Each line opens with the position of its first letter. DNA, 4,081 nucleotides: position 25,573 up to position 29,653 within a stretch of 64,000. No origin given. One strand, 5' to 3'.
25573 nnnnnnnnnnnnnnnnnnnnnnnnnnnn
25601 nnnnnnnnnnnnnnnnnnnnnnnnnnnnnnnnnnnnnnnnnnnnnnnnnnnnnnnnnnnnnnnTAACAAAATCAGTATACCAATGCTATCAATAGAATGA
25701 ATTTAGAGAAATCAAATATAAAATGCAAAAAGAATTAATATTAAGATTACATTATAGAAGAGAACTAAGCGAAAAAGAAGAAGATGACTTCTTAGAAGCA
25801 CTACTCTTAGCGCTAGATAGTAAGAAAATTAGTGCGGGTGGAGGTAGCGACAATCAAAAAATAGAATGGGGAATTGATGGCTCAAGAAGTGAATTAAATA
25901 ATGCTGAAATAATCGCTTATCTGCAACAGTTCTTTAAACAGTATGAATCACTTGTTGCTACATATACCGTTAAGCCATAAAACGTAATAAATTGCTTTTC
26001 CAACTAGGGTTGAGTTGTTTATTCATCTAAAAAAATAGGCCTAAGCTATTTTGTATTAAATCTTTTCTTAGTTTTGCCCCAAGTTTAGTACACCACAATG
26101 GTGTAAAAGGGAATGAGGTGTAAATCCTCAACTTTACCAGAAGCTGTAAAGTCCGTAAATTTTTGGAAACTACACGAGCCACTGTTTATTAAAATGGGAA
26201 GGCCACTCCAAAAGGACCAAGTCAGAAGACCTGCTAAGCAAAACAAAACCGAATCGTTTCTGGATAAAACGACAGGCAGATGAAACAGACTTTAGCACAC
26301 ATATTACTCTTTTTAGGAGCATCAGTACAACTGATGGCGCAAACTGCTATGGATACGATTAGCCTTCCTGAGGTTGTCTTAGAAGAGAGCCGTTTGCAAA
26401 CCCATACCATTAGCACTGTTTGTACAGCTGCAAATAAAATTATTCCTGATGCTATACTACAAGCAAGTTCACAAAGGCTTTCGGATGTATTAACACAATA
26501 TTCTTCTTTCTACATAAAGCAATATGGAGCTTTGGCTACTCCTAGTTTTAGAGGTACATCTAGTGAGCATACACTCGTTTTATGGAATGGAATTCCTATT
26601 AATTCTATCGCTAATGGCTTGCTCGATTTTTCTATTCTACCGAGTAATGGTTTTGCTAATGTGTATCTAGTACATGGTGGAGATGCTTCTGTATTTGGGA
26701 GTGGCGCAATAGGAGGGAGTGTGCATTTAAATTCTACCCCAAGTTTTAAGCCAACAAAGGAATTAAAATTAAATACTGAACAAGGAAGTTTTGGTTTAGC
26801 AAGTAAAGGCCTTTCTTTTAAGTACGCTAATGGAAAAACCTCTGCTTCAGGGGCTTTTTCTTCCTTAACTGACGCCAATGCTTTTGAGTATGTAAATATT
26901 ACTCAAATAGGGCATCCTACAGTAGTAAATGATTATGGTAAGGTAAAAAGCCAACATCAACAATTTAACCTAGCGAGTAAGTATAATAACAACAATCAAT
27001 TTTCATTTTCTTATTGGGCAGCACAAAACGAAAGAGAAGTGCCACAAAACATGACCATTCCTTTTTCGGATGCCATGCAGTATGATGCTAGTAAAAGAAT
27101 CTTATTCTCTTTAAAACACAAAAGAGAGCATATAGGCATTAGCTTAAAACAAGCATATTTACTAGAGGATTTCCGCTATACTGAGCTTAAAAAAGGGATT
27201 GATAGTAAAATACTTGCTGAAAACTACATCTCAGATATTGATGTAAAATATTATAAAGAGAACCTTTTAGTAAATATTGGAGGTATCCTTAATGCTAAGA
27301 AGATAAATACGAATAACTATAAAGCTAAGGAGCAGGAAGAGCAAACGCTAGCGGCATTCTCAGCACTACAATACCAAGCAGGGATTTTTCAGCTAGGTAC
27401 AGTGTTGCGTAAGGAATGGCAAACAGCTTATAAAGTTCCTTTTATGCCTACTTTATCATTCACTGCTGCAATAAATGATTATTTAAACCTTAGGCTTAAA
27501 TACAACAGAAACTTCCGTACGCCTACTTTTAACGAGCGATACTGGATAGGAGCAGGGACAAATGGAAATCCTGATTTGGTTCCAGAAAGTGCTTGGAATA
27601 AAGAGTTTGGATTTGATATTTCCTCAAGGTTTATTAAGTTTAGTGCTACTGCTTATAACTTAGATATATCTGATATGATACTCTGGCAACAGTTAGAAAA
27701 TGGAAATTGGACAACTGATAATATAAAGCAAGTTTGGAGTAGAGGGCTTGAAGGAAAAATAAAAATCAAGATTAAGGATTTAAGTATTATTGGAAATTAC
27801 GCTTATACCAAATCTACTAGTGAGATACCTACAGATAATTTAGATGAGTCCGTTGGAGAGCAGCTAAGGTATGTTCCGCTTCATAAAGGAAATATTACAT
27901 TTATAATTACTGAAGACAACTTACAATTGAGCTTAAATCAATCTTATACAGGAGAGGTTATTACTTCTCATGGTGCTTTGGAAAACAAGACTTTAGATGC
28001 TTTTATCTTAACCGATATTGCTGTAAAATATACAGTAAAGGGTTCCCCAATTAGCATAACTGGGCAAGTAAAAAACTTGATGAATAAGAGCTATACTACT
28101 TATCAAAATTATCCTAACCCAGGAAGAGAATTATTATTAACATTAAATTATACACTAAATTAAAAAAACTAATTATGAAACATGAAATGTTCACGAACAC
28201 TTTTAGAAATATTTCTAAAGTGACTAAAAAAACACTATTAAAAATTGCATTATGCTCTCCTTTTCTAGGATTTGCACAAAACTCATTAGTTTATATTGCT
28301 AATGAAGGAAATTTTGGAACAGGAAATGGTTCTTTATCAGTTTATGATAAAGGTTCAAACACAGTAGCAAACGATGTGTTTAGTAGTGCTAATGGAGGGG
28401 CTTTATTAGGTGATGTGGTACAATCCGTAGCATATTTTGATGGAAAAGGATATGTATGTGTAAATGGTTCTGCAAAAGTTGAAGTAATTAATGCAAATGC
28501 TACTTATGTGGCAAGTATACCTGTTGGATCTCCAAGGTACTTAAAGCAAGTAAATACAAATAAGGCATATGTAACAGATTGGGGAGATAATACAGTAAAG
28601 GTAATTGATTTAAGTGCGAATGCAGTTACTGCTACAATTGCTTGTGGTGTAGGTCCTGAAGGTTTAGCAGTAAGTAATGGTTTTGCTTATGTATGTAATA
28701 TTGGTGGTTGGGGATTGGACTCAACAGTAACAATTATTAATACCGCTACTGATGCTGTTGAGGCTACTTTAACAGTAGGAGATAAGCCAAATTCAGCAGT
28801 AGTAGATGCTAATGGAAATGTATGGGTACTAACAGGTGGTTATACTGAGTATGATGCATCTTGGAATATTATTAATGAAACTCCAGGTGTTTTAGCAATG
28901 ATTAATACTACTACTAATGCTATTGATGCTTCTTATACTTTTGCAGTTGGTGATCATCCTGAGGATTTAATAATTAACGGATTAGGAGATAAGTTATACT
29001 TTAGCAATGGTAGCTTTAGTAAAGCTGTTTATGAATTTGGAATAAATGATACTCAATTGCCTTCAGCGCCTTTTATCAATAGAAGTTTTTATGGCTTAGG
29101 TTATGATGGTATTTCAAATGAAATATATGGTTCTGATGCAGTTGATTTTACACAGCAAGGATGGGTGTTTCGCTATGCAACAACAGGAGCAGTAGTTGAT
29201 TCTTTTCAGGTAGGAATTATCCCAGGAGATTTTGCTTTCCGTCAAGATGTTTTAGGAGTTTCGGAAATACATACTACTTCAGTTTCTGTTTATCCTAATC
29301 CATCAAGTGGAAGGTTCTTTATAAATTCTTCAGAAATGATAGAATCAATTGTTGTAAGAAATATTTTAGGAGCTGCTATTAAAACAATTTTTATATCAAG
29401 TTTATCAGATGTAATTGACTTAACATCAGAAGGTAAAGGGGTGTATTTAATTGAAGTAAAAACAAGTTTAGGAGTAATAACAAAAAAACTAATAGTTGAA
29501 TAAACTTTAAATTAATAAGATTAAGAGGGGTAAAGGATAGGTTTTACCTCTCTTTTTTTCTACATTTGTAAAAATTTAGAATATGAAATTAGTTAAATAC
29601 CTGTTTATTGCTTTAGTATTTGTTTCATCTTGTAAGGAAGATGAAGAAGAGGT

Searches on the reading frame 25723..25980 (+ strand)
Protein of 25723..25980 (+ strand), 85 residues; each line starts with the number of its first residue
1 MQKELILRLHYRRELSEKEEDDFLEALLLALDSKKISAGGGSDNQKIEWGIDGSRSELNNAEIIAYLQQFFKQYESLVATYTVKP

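Call 5: search_protein_families(library=pfam, proteins=[window:25723-25980:+], max_evalue=0.1)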
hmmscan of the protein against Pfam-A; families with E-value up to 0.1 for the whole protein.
window:25723-25980:+ (85 aa): 1 family
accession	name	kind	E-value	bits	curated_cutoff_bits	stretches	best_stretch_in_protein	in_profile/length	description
PF04320.19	YggL_50S_bp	-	0.051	14.9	27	1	7-74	19-86/102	YggL 50S ribosome-binding protein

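Call 6: search_protein_families(library=padloc, proteins=[window:25723-25980:+], max_evalue=0.1)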
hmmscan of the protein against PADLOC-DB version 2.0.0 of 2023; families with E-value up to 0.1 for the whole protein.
window:25723-25980:+ (85 aa): 0 families

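Call 7: search_protein_families(library=ncbifam, proteins=[window:25723-25980:+], max_evalue=0.1)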
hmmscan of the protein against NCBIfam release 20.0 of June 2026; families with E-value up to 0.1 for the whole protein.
window:25723-25980:+ (85 aa): 0 families

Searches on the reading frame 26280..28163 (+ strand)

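Call 5: search_protein_families(library=pfam, proteins=[window:26280-28163:+], max_evalue=0.1)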
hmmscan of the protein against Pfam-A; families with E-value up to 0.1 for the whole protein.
window:26280-28163:+ (627 aa): 2 families
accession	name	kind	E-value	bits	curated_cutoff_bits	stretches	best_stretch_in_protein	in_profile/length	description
PF00593.30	TonB_dep_Rec_b-barrel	-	3.9e-35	123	27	1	184-600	21-436/436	TonB dependent receptor-like, beta-barrel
PF07715.20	Plug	-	1.2e-11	45.5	23.9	1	56-146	14-106/107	TonB-dependent Receptor Plug Domain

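Call 6: search_protein_families(library=padloc, proteins=[window:26280-28163:+], max_evalue=0.1)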
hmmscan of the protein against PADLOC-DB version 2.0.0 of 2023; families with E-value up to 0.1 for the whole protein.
window:26280-28163:+ (627 aa): 0 families

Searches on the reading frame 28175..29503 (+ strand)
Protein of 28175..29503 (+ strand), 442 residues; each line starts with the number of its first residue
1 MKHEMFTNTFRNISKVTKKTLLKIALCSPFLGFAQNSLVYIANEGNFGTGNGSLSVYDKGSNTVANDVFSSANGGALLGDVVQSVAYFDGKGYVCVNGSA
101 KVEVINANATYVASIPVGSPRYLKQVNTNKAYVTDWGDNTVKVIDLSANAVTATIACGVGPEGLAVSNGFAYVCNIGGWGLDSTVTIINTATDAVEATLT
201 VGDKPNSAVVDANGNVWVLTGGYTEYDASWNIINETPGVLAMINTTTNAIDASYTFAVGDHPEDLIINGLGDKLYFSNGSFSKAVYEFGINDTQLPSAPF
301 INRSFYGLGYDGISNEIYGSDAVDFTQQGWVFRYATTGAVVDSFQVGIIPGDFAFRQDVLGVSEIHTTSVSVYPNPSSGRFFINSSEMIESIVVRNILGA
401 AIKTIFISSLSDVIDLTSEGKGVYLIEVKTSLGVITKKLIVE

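Call 5: search_protein_families(library=pfam, proteins=[window:28175-29503:+], max_evalue=0.1)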
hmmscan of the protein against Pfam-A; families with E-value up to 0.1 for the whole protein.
window:28175-29503:+ (442 aa): 3 families
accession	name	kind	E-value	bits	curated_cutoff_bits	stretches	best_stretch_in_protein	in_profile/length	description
PF16819.11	DUF5074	-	3.7e-16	59.6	27.2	1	39-345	3-339/353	Domain of unknown function (DUF5074)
PF18962.6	Por_Secre_tail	-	9e-09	36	27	1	372-441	1-75/75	Secretion system C-terminal sorting domain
PF01436.27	NHL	-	0.008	16.6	20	0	160-175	3-19/28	NHL repeat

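Call 6: search_protein_families(library=padloc, proteins=[window:28175-29503:+], max_evalue=0.1)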
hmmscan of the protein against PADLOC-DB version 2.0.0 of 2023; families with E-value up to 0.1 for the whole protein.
window:28175-29503:+ (442 aa): 0 families
